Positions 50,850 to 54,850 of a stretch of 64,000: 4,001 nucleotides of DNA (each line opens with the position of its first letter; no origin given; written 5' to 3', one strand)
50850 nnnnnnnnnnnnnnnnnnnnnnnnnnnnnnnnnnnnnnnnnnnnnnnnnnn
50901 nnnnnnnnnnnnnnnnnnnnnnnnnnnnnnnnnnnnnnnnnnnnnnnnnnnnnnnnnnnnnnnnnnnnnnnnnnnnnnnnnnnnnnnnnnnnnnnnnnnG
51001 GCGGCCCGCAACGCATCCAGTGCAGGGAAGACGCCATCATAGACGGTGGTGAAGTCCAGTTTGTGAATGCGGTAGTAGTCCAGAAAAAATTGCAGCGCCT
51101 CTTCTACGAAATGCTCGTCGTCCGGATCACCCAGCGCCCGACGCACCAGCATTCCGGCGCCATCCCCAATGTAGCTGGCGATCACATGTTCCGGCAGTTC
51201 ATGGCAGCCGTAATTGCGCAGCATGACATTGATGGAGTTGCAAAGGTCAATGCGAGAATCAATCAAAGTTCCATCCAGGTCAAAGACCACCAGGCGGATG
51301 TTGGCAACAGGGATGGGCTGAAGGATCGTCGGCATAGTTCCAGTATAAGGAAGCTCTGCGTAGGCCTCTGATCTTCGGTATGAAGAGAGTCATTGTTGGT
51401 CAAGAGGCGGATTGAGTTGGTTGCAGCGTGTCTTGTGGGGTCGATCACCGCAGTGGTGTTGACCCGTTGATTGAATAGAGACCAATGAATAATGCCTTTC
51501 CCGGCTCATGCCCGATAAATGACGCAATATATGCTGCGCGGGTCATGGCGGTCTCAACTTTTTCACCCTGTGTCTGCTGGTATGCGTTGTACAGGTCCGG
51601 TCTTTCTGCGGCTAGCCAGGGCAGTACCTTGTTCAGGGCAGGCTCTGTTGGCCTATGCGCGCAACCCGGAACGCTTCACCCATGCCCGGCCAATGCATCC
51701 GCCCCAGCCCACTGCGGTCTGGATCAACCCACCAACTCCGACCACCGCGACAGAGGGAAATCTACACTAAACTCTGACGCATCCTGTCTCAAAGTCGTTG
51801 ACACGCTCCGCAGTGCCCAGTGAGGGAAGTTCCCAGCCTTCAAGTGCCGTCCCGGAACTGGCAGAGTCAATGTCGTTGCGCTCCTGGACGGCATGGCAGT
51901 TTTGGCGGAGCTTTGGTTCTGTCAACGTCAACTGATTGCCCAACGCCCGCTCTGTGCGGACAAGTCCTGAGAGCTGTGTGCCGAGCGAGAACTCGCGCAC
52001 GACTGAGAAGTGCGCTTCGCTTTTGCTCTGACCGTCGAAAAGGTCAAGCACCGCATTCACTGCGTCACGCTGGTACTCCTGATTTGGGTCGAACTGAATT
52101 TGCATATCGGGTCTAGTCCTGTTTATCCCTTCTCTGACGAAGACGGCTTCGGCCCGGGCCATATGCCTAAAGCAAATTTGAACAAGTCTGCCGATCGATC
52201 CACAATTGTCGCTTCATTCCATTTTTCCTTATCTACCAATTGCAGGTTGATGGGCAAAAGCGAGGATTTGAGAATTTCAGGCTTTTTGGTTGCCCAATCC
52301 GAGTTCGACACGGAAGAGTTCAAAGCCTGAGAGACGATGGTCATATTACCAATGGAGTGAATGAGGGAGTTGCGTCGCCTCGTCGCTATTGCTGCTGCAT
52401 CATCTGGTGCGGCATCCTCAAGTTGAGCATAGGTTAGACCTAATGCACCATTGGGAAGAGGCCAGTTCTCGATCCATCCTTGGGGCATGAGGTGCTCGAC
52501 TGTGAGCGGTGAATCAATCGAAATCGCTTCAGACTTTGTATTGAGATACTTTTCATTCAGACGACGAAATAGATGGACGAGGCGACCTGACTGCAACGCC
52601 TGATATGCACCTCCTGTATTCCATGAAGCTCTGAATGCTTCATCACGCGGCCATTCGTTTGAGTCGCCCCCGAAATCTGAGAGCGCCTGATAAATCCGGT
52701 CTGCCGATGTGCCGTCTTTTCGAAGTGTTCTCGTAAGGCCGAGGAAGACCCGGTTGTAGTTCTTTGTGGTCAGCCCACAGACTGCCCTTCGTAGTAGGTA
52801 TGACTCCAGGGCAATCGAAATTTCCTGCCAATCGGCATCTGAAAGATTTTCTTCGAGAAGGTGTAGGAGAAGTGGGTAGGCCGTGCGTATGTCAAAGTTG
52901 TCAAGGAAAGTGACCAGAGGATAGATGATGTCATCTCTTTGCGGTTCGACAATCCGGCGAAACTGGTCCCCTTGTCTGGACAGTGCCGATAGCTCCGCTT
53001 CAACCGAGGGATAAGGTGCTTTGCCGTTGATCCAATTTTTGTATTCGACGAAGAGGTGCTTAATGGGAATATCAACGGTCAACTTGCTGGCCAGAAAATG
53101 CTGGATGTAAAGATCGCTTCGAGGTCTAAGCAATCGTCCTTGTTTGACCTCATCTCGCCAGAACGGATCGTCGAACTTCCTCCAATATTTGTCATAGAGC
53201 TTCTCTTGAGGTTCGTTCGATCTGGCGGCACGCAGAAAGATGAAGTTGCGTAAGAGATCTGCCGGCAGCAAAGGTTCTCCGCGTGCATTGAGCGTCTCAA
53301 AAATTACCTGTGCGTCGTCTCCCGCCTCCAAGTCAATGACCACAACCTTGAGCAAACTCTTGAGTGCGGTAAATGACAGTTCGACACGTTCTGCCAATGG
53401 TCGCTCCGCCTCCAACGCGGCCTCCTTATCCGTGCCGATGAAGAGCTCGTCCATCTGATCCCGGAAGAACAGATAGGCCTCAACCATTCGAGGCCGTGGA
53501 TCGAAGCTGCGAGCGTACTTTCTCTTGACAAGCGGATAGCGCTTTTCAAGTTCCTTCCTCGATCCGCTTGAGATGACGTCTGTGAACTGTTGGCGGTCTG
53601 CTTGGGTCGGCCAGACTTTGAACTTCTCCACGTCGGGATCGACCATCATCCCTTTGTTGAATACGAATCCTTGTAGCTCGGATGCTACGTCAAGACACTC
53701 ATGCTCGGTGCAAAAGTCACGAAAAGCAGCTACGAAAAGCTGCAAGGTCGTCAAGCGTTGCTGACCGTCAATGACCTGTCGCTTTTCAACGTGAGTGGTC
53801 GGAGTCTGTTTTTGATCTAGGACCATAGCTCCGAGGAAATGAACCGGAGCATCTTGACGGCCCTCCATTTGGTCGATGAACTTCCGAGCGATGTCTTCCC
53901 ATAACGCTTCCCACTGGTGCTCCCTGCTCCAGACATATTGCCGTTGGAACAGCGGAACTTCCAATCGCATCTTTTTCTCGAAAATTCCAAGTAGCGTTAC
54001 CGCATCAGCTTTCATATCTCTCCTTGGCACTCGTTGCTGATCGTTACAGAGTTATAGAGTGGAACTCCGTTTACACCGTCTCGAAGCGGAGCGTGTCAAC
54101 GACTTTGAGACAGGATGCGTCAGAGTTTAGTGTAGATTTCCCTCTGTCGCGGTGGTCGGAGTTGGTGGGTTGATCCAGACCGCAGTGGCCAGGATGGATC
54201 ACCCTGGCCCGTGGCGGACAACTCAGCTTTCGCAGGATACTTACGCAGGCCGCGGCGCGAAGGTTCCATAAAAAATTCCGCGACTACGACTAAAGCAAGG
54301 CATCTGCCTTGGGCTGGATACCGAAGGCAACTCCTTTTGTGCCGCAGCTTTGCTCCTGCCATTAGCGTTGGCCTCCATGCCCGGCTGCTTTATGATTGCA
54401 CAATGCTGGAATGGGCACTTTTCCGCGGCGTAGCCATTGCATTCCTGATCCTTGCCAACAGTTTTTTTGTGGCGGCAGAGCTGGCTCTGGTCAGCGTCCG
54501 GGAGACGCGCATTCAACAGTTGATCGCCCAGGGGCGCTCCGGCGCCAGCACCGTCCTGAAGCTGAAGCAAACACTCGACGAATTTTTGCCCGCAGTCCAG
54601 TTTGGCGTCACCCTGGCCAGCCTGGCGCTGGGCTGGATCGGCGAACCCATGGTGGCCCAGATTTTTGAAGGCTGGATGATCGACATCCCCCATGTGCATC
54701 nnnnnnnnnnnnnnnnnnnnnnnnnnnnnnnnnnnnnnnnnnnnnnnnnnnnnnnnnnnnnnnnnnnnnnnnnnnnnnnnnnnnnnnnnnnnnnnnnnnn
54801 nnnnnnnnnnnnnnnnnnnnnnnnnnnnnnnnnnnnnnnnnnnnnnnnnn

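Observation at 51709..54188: Perfect 103-bp inverted repeats bracket a 2.3-kb cassette carrying a GmrSD-type restriction gene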

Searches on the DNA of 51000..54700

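Call 72: search_rna_families(source=window, start=51000, end=54700, threshold=evalue, max_evalue=1)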
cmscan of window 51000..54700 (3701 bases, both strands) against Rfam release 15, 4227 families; matches with E-value up to 1: 1.
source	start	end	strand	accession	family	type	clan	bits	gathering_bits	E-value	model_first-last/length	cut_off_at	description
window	53091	53195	-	RF00742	MIR162_1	Gene; miRNA;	CL00150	19.8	75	0.8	1-112/112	no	MIR162_1 microRNA precursor family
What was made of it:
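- Tried and rejected: Rfam gives nothing relevant (call 72).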

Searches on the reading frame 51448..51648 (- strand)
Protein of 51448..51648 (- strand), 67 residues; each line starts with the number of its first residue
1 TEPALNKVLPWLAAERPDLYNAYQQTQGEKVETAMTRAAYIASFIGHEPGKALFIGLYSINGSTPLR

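Call 13: search_protein_families(library=ncbifam, proteins=[window:51448-51645:-], max_evalue=1)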
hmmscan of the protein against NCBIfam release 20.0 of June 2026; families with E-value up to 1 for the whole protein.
seq(66 aa): 0 families

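Call 41: search_protein_families(library=padloc, proteins=[window:51448-51645:-], max_evalue=0.1)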
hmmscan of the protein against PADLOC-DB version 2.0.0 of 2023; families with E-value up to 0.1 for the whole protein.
seq(66 aa): 1 family
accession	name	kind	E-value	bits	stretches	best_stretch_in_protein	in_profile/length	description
PDLC03973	UzuA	-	4.5e-09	34.2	1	10-64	37-85/278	-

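Call 66: search_protein_families(library=padloc, proteins=[window:51448-51648:-], max_evalue=10)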
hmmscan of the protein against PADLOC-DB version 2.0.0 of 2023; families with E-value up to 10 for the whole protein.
seq(67 aa): 1 family
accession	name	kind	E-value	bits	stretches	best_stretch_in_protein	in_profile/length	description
PDLC03973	UzuA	-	4.1e-09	34.4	1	8-65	34-85/278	-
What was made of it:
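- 51445..51657 (-): Internal fragment of a UzuA-like (Uzume) defence gene. It is cut at its 5' side by the IS remnant and loses homology at its 3' side. PADLOC UzuA, profile positions 34-85 of 278 (calls 41, 66).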

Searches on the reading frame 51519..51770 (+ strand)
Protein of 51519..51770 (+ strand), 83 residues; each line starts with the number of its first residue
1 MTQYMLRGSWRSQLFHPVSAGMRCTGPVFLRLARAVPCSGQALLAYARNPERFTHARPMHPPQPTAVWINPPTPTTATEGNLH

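Call 10: search_protein_families(library=pfam, proteins=[window:51519-51770:+], max_evalue=0.01)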
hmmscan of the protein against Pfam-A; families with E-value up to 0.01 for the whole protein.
window:51519-51770:+ (83 aa): 0 families

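Call 13: search_protein_families(library=ncbifam, proteins=[window:51519-51770:+], max_evalue=1)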
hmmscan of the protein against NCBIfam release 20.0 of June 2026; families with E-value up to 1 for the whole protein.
window:51519-51770:+ (83 aa): 0 families
